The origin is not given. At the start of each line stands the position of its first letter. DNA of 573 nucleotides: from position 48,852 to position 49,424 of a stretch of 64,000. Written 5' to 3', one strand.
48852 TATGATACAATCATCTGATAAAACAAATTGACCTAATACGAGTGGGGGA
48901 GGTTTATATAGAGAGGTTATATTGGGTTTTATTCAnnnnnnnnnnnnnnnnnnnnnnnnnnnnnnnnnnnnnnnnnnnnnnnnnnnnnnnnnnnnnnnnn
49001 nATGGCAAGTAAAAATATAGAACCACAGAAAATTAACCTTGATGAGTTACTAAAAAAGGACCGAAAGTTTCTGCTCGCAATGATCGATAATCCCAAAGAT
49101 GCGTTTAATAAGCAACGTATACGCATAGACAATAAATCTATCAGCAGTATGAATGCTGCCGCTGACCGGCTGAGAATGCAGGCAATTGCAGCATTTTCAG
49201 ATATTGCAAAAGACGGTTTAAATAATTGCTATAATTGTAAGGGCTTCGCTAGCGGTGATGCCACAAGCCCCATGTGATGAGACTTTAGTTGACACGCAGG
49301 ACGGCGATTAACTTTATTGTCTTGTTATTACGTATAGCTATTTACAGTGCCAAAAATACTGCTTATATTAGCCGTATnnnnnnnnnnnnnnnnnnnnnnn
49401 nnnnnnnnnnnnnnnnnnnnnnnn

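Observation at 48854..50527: Minimal two-gene candidate RiPP cassette: 91-aa CxxC-tailed peptide + radical SAM/SPASM enzyme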

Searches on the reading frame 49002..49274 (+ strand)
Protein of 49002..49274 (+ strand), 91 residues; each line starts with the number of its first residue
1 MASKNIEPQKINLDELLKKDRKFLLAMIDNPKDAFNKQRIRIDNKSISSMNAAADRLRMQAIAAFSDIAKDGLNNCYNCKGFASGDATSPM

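Call 3: search_protein_families(library=pfam, proteins=[window:49002-49274:+], max_evalue=1)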
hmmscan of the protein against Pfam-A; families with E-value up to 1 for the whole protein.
seq(91 aa): 1 family
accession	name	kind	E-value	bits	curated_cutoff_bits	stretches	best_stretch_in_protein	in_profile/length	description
PF10257.15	RAI16-like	-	0.1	12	24.9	1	11-69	285-342/358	Retinoic acid induced 16-like protein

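Call 4: search_protein_families(library=ncbifam, proteins=[window:49002-49274:+], max_evalue=1)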
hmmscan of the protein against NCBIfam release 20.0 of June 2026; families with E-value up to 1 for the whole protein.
seq(91 aa): 1 family
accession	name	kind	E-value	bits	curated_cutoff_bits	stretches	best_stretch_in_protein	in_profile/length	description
NF051847.1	EndGlycCerase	equivalog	0.13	10.9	700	1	33-83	82-132/455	endoglycoceramidase I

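Call 7: find_homologous_proteins(query=window:49002-49274:+, max_evalue=10)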
Query seq(91 aa) (91 aa): 2 proteins with E <= 10 among 2 candidates.
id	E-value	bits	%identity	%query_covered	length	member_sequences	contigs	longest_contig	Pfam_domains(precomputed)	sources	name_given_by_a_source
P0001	1.0e-51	190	100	100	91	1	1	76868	-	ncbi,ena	-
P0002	6.4e-33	130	65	100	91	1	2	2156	-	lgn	-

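Call 8: find_encoding_contigs(protein=P0002, flank=10000)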
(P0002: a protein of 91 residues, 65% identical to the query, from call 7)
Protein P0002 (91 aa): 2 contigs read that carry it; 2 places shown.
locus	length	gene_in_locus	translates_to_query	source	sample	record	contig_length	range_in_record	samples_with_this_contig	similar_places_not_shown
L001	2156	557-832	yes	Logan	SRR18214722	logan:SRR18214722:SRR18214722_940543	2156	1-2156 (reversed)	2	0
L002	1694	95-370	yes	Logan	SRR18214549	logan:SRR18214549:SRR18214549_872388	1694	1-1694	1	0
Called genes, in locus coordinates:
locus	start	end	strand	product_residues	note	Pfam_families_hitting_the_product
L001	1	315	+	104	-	?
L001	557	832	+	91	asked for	-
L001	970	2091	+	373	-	PF04055:Radical_SAM, PF13186:SPASM (weak)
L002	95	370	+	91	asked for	-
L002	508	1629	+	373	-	PF04055:Radical_SAM, PF13186:SPASM (weak)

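Call 9: find_encoding_contigs(protein=P0001, flank=10000)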
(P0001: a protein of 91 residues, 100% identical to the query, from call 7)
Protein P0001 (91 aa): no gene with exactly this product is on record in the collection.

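Call 22: find_homologous_proteins(query=A1, max_evalue=10)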
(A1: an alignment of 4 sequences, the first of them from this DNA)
Query A1 (4 sequences) (91 aa, profile of the alignment): 6 proteins with E <= 10 among 100 candidates.
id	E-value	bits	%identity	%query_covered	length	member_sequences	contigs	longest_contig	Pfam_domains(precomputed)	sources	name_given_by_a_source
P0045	2.2e-43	164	41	84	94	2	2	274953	-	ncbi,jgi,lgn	ncbi:MAG: hypothetical protein PVJ61_00995 [Dehalococcoidia bacterium]|jgi:hypothetical protein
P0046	7.0e-40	153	42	84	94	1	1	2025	-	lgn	-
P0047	2.6e-36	141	40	70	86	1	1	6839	-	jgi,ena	-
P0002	2.4e-35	138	65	100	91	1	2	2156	-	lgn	-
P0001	2.4e-35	138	100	100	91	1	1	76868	-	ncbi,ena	-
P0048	1.0e-27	114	39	80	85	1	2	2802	-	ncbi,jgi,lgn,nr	ncbi:MAG: hypothetical protein FJX74_21535 [Armatimonadetes bacterium]|nr:hypothetical protein [Arma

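Call 33: list_cluster_members(proteins=[P0001, P0004, P0048, P0047, P0002])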
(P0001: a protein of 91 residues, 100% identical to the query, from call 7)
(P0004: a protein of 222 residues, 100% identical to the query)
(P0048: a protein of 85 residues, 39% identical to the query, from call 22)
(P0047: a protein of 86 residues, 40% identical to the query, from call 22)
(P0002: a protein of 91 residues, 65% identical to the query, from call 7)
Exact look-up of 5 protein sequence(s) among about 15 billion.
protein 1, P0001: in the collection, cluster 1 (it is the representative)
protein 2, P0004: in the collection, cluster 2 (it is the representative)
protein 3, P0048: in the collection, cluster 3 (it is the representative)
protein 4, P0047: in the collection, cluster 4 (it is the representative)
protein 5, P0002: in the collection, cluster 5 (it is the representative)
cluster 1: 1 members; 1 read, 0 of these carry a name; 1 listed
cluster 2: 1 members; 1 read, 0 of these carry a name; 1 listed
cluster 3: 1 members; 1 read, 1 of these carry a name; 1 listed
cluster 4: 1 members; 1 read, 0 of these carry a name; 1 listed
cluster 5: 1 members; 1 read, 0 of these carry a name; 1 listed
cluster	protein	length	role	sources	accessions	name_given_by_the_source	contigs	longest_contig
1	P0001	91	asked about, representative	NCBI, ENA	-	-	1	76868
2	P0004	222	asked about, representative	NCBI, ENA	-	-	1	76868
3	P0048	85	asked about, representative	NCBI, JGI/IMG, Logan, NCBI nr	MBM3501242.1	MAG: hypothetical protein FJX74_21535 [Armatimonadetes bacterium] | hypothetical protein [Armatimonadota bacterium]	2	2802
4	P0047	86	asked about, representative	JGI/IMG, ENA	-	-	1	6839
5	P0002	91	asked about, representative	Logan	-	-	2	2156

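Call 35: search_protein_families(library=ncbifam, alignment_id=A2, max_evalue=10)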
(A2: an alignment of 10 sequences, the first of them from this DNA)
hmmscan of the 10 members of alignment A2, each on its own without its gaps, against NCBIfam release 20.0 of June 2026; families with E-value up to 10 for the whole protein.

A. member 1, seq(91 aa): 1 family
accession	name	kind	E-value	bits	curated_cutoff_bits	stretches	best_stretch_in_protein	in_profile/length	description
NF051847.1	EndGlycCerase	equivalog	0.13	10.9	700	1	33-83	82-132/455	endoglycoceramidase I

B. families by the number of members that match (of 10 scanned): 4 families
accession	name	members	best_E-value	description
NF038399.1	NH_RiPP_Os17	3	0.011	Os1348 family NHLP clan protein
NF045559.1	sacti_RiPP_CxC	1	0.07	StsA-related sactipeptide RiPP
NF051847.1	EndGlycCerase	1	0.13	endoglycoceramidase I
NF046051.1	restrict_EcoAI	1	0.27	EcoAI/FtnUII family type I restriction enzme subunit R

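Call 68: predict_structure(alignment_id=A5)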
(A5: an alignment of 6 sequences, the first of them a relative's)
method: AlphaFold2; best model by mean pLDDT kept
length: 91 residues; sequences in the alignment: 6
mean_pLDDT: 63.3   pTM: 0.41
mean pLDDT of the five models: 63.3, 60.8, 56.6, 52.8, 49.7
residues with pLDDT >= 90: 0; 70-90: 43; 50-70: 20; < 50: 28
segments of 3 or more residues with pLDDT < 50: 1-8, 72-91
pLDDT, mean of each block of 10 residues (from residue 1): 47 64 73 74 77 81 69 47 40 38
secondary structure, 60 per line:
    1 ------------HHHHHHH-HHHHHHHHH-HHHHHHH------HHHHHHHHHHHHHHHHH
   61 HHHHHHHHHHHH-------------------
elements in order: H13-19 H21-29 H31-37 H44-72

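Call 70: search_protein_representatives(alignment_id=A5)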
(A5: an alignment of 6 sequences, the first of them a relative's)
Query: 6 sequences, 93 profile positions. Proteins with E-value up to 0.001 (for the whole library): 27; up to 1e-10: 10; up to 1e-30: 3. The best 27 are listed.
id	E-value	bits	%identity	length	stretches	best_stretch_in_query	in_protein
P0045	9.1e-43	160.2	-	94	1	1-93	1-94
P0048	3.8e-36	138.9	-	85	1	1-85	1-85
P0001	2.3e-35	136.4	-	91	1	1-93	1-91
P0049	1.5e-22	95.3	-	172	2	15-91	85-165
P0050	3.6e-18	81.3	-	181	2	4-72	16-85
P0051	6.9e-13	64.4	-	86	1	10-84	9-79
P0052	8.4e-13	64.1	-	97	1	4-84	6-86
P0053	3.6e-12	62.1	-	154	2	19-85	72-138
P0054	5.8e-12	61.4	-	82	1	12-85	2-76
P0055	5.9e-11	58.2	-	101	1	4-88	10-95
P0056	3.0e-10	55.9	-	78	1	14-83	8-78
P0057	7.2e-10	54.7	-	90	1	4-83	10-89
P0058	8.3e-10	54.5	-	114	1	5-85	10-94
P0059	1.1e-09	54.1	-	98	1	7-85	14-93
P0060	2.5e-09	52.9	-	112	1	5-85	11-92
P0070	1.3e-06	44.3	-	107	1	4-85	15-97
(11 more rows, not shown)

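Call 75: search_protein_families(library=ncbifam, alignment_id=A7, max_evalue=1)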
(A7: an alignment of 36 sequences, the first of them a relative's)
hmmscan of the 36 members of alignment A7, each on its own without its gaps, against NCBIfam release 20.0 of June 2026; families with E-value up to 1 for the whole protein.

A. member 1, P0001 (91 aa): 1 family
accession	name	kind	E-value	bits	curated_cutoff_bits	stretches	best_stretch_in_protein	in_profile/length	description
NF051847.1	EndGlycCerase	equivalog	0.13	10.9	700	1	33-83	82-132/455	endoglycoceramidase I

B. families by the number of members that match (of 36 scanned): 17 families
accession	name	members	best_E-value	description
NF038399.1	NH_RiPP_Os17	17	1.2e-08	Os1348 family NHLP clan protein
TIGR03793.1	leader_NHLP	3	0.00053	NHLP leader peptide family RiPP precursor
TIGR04509.1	mod_pep_NH_fam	3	0.0031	NHLP-related RiPP peptide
NF002356.0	PRK01318.2-3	1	0.0046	membrane protein insertase YidC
NF041603.1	Cys_rich_47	1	0.016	PSPA7_2676 family Cys-rich small protein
NF009793.2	PRK13285.1-1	1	0.036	flagellar assembly protein FliW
NF006306.0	PRK08506.1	1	0.047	replicative DNA helicase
NF033595.1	denti_PrtP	1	0.068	dentilisin complex serine proteinase subunit PrtP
TIGR00615.1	recR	1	0.069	recombination mediator RecR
NF045559.1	sacti_RiPP_CxC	1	0.07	StsA-related sactipeptide RiPP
NF000402.1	vanR-B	1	0.078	vancomycin resistance response regulator transcription factor VanR-B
NF006417.0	PRK08665.1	1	0.092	vitamin B12-dependent ribonucleotide reductase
NF011024.0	PRK14453.1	1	0.12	23S rRNA (adenine(2503)-C(8))-methyltransferase Cfr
NF051847.1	EndGlycCerase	1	0.13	endoglycoceramidase I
TIGR04477.1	sorted_by_XrtN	1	0.16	XrtN system VIT domain-containing protein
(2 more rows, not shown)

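Call 76: search_protein_families(library=pfam, alignment_id=A7, max_evalue=1)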
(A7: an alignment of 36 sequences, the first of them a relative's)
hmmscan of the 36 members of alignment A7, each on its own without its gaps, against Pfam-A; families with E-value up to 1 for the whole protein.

A. member 1, P0001 (91 aa): 1 family
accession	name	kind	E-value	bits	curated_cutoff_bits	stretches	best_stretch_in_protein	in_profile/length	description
PF10257.15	RAI16-like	-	0.1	12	24.9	1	11-69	285-342/358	Retinoic acid induced 16-like protein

B. families by the number of members that match (of 36 scanned): 24 families
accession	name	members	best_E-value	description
PF14407.11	Frankia_peptide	11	0.001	Ribosomally synthesized peptide prototyped by Frankia Franean1_4349.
PF21493.2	TubZ_C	2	0.019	Tubulin-like protein TubZ, C-terminal domain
PF24089.1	DUF7374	1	0.02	Family of unknown function (DUF7374)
PF01145.31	Band_7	1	0.02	SPFH domain / Band 7 family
PF02585.22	PIG-L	1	0.021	GlcNAc-PI de-N-acetylase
PF06603.16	UpxZ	1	0.022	UpxZ family of transcription anti-terminator antagonists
PF16981.10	Chi-conotoxin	1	0.027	chi-Conotoxin or t superfamily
PF19095.5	DUF5783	1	0.031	Family of unknown function (DUF5783)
PF23805.1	DUF7180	1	0.055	Family of unknown function (DUF7180)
PF21806.3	DUF6879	1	0.075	Family of unknown function (DUF6879)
PF04872.18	Pox_L5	1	0.086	Poxvirus L5 protein family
PF12669.12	FeoB_associated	1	0.096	FeoB-associated Cys-rich membrane protein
PF10257.15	RAI16-like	1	0.1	Retinoic acid induced 16-like protein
PF22646.2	PPP2R1A-like_HEAT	1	0.11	PPP2R1A-like HEAT repeat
PF06819.16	Arc_PepC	1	0.13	Archaeal Peptidase A24 C-terminal Domain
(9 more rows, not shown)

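Call 77: search_protein_families(library=ncbifam, proteins=[P0049, P0052, P0054, P0058, P0060, P0057, P0059, P0070, P0045, P0002], max_evalue=1)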
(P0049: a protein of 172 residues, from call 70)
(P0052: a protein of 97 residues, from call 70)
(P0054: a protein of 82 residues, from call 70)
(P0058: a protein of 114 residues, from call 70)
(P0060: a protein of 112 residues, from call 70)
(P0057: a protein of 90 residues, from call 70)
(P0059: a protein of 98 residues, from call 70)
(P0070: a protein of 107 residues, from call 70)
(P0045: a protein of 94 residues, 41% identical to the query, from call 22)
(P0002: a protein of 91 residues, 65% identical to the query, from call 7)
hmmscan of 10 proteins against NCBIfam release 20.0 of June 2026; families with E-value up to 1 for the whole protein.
P0049 (172 aa): 3 families
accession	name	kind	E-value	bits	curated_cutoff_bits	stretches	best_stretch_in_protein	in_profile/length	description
NF038399.1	NH_RiPP_Os17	domain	1.1e-05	25.4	40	2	27-62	13-48/63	Os1348 family NHLP clan protein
TIGR03793.1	leader_NHLP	domain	0.00053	19.8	50.9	1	85-122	11-48/77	NHLP leader peptide family RiPP precursor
TIGR00615.1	recR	equivalog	0.069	12.6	162.55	1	94-170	7-82/196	recombination mediator RecR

P0052 (97 aa): 3 families
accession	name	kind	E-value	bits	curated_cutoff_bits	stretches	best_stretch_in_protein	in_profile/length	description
TIGR04509.1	mod_pep_NH_fam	subfamily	0.032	14.3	34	1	17-55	12-50/87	NHLP-related RiPP peptide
NF038399.1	NH_RiPP_Os17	domain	0.054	13.6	40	1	18-58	9-49/63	Os1348 family NHLP clan protein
NF008115.0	PRK10862.1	equivalog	0.17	11.9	184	1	70-91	17-38/156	SoxR-reducing system protein RseC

P0054 (82 aa): 1 family
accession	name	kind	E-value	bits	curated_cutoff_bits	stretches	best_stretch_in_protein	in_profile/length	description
NF038399.1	NH_RiPP_Os17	domain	0.0037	17.3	40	1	4-45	7-48/63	Os1348 family NHLP clan protein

P0058 (114 aa): 0 families

P0060 (112 aa): 0 families

P0057 (90 aa): 1 family
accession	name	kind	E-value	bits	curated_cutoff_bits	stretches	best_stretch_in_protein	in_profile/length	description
NF038399.1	NH_RiPP_Os17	domain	0.0067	16.5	40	1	26-62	13-50/63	Os1348 family NHLP clan protein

P0059 (98 aa): 0 families

P0070 (107 aa): 1 family
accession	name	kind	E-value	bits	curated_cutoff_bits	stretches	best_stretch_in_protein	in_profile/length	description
NF038399.1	NH_RiPP_Os17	domain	0.022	14.8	40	1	31-73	13-55/63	Os1348 family NHLP clan protein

P0045 (94 aa): 1 family
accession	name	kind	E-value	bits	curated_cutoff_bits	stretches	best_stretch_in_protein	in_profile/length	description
NF038399.1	NH_RiPP_Os17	domain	0.03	14.4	40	1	20-59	13-52/63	Os1348 family NHLP clan protein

P0002 (91 aa): 0 families

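Call 87: fold_search(model_id=the predicted structure, library=pdb)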
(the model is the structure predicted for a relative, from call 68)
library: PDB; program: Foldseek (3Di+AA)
matches with E <= 10: 3; with E <= 0.001: 0
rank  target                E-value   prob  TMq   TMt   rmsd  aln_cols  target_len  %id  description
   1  5izs_A                7.7e+00  0.08  0.40  0.46   8.3        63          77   13  De novo design of protein homo-oligomers with modular hydrogen bond network-mediated specificity (released 2016-05-25)
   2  8f15_A                7.7e+00  0.06  0.27  0.20   4.9        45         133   18  Structure of the STUB1 TPR domain in complex with H202, an all-D Helicon Polypeptide (released 2023-02-15)
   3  6c48_A                8.2e+00  0.08  0.38  0.40   7.4        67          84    9  Crystal structure of B-Myb-LIN9-LIN52 complex (released 2018-09-19)
